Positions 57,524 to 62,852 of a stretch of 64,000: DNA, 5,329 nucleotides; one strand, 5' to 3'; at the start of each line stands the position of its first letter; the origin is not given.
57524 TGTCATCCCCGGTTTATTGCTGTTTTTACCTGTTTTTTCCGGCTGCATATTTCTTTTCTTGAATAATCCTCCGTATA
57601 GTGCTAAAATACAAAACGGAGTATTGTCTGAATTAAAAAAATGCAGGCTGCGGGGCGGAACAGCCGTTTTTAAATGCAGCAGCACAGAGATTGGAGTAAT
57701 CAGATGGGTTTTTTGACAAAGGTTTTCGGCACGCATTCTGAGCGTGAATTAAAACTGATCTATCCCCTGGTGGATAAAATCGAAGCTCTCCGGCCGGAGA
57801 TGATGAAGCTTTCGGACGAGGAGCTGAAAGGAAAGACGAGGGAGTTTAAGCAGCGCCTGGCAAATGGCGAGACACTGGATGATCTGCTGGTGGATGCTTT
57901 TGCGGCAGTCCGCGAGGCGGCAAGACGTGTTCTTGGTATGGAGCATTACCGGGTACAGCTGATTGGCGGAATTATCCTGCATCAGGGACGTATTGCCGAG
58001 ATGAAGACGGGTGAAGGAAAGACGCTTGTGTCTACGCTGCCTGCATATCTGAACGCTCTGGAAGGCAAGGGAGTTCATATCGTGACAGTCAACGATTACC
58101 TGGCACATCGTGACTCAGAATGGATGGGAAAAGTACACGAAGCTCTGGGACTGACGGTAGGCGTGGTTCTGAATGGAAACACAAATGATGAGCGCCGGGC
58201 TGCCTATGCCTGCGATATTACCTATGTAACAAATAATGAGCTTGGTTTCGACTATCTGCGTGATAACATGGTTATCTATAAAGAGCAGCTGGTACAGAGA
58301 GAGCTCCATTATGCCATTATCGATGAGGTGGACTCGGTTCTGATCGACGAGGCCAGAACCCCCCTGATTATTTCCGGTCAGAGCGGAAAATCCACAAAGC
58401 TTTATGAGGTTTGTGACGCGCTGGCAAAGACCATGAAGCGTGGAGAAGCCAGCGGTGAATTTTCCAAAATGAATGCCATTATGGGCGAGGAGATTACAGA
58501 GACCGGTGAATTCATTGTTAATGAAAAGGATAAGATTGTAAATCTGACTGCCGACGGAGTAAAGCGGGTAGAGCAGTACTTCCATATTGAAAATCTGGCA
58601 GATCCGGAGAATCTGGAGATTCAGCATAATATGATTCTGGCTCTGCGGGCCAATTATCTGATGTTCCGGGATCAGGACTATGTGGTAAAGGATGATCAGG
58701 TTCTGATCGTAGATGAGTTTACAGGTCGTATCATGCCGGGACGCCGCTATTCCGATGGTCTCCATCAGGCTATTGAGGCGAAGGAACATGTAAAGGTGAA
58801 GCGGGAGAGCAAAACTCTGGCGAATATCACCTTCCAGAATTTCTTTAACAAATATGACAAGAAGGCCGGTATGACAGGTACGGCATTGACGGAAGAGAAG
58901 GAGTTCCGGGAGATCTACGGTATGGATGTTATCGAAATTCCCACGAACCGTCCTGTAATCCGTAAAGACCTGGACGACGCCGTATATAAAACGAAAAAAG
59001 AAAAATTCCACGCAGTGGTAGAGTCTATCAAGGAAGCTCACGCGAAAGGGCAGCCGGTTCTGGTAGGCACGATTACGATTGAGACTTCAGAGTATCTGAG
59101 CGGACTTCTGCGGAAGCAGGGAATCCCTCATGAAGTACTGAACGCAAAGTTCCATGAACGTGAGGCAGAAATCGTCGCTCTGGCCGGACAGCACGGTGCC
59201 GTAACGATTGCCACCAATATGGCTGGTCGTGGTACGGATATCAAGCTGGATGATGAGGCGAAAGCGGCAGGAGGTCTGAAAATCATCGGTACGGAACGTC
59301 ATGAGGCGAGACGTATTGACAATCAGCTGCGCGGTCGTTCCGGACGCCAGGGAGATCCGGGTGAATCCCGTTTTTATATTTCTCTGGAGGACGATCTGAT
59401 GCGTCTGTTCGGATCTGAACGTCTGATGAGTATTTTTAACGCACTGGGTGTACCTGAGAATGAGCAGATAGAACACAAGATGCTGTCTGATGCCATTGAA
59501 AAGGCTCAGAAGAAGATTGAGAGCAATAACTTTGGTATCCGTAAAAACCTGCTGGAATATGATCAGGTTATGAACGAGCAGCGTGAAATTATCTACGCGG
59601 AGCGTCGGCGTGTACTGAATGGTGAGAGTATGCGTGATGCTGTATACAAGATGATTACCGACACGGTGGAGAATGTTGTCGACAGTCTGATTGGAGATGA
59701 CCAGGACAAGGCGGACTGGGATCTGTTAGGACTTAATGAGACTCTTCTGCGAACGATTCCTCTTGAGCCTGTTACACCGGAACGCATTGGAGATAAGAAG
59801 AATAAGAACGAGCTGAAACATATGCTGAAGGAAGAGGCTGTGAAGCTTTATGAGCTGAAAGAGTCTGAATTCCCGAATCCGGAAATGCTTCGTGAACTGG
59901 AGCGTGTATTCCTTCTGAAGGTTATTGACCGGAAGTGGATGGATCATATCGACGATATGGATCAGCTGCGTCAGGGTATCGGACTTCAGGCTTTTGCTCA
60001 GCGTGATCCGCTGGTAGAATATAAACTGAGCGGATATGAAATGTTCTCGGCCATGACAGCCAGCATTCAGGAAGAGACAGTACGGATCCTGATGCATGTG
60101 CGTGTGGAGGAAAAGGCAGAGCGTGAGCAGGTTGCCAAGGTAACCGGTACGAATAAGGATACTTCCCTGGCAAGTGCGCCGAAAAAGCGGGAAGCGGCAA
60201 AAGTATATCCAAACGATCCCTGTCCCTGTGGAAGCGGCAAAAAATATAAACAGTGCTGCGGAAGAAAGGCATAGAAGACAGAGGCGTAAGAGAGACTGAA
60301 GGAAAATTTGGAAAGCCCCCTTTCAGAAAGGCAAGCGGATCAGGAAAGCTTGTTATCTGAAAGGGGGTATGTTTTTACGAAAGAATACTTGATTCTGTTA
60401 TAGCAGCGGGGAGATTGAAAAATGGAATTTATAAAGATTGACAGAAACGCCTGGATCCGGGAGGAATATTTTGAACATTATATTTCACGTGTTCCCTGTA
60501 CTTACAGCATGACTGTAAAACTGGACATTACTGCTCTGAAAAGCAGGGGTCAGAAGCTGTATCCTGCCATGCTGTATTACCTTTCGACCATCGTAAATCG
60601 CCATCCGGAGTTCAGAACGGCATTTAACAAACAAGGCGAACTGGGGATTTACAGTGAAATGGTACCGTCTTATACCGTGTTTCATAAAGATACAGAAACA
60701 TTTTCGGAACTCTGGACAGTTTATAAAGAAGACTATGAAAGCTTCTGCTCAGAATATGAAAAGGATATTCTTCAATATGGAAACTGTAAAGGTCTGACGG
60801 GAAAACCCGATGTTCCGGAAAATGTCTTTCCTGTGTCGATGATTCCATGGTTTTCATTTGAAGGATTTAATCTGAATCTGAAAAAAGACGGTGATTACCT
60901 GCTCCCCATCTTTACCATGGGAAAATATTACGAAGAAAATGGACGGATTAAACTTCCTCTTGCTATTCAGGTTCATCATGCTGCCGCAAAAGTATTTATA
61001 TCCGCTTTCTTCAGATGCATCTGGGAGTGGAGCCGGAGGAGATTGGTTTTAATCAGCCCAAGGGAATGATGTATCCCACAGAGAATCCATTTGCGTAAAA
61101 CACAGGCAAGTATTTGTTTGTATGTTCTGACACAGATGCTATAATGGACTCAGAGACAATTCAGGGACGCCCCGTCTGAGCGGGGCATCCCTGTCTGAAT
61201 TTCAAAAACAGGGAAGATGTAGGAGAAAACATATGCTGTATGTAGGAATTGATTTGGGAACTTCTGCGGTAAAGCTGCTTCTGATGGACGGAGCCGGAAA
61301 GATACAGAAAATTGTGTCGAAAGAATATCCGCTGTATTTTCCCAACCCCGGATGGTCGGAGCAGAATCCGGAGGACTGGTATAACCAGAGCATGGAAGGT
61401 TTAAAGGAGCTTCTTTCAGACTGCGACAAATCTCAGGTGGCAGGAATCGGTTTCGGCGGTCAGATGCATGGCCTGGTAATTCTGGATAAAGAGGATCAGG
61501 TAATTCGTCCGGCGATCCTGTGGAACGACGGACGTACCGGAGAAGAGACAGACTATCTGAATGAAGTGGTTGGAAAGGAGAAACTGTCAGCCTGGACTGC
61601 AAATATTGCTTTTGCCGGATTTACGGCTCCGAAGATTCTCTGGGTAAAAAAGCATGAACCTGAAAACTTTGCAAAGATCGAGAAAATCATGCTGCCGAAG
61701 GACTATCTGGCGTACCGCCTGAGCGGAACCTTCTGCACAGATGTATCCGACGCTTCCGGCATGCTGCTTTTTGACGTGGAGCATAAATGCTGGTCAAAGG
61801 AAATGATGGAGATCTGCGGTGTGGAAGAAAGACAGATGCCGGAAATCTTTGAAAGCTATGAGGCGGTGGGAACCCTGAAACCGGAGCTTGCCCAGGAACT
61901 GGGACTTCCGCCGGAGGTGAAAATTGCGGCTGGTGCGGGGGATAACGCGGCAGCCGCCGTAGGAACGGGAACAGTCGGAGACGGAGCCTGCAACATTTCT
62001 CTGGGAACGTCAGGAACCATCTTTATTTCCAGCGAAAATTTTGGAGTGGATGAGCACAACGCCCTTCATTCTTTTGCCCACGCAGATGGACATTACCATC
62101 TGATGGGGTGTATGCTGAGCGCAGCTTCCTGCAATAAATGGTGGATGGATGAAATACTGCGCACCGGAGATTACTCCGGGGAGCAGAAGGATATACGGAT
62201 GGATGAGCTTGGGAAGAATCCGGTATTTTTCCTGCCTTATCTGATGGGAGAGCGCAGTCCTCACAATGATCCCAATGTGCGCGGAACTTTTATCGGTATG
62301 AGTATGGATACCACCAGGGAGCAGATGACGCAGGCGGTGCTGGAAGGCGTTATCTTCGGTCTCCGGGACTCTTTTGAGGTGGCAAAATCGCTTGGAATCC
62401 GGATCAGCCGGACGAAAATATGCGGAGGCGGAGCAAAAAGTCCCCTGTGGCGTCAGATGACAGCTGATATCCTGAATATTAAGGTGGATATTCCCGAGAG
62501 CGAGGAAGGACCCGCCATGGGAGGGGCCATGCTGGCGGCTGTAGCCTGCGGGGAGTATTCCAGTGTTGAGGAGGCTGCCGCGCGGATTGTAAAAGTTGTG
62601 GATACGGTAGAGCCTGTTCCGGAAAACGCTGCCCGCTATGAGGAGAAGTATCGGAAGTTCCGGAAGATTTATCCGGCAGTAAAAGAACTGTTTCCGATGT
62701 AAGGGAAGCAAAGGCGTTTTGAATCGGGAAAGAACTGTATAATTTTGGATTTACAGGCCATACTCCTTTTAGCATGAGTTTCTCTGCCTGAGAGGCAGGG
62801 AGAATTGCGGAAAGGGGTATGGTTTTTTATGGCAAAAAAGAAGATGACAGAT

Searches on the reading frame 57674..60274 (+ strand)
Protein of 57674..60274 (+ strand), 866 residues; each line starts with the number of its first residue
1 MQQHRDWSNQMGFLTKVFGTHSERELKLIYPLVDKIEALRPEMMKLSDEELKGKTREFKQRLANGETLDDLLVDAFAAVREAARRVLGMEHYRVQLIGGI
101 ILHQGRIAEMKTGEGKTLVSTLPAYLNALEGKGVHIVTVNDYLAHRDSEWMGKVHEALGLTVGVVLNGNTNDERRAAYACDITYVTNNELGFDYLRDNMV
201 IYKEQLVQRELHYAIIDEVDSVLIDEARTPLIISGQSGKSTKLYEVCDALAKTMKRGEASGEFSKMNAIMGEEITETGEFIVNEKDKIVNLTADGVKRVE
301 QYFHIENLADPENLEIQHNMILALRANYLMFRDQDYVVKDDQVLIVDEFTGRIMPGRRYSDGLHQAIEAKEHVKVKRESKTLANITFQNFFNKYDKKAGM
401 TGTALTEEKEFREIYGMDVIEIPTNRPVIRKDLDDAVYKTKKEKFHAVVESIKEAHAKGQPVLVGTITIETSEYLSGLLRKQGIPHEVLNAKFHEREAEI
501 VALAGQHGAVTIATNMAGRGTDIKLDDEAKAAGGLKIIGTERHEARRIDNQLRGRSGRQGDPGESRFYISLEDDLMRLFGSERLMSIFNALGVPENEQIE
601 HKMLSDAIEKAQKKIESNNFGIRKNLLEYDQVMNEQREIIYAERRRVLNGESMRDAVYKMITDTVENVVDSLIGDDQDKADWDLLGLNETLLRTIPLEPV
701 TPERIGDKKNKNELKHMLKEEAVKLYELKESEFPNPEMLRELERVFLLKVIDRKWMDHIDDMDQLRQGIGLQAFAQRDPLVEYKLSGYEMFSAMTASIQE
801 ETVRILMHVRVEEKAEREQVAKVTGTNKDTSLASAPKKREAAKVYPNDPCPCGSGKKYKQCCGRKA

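Call 88: search_protein_families(library=pfam, proteins=[window:57674-60274:+], max_evalue=0.0001)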
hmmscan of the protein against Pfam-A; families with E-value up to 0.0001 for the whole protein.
window:57674-60274:+ (866 aa): 6 families
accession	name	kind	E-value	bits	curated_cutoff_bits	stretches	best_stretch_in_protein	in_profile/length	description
PF07517.20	SecA_DEAD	-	1.3e-128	428.8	24.6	1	15-412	2-290/290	SecA DEAD-like domain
PF21090.3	P-loop_SecA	-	2.2e-81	272.8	27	2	427-529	1-103/205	SecA P-loop domain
PF07516.18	SecA_SW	-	4.2e-73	246.1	26.7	1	598-810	1-200/200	SecA Wing and Scaffold domain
PF01043.26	SecA_PP_bind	-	2.1e-38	131.7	23.5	1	240-368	2-110/110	SecA preprotein cross-linking domain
PF02810.21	SEC-C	-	3.4e-09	36.8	20.4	1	847-864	2-19/19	SEC-C motif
PF00270.35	DEAD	-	2.5e-07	31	26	1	107-223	18-130/167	DEAD/DEAH box helicase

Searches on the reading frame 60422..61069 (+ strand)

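Call 88: search_protein_families(library=pfam, proteins=[window:60422-61069:+], max_evalue=0.0001)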
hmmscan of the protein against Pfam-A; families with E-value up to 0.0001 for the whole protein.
window:60422-61069:+ (215 aa): 1 family
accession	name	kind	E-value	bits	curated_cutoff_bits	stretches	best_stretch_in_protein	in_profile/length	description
PF00302.23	CAT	-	3.4e-72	243.2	23.5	1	1-194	1-197/205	Chloramphenicol acetyltransferase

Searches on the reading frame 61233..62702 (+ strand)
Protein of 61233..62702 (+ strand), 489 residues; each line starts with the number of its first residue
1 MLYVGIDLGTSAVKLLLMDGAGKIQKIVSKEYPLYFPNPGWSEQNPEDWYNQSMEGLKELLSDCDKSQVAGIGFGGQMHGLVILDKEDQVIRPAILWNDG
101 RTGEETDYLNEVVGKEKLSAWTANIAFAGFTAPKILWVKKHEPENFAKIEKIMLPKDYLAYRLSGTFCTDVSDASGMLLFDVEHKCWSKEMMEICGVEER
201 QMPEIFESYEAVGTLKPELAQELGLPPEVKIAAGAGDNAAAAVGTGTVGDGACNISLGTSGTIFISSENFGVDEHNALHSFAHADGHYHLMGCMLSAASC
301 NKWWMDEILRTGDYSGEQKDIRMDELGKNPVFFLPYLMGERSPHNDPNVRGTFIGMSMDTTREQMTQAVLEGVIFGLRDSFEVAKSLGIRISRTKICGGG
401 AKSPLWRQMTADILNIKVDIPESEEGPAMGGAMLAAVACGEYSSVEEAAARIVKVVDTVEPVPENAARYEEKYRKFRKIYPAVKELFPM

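Call 88: search_protein_families(library=pfam, proteins=[window:61233-62702:+], max_evalue=0.0001)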
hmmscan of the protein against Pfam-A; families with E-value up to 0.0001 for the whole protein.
window:61233-62702:+ (489 aa): 2 families
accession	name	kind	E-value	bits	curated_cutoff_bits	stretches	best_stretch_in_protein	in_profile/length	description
PF00370.27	FGGY_N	-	2.4e-75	253.8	28.8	1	2-244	1-245/245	FGGY family of carbohydrate kinases, N-terminal domain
PF02782.22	FGGY_C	-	6.1e-40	137.6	27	1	254-439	2-198/198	FGGY family of carbohydrate kinases, C-terminal domain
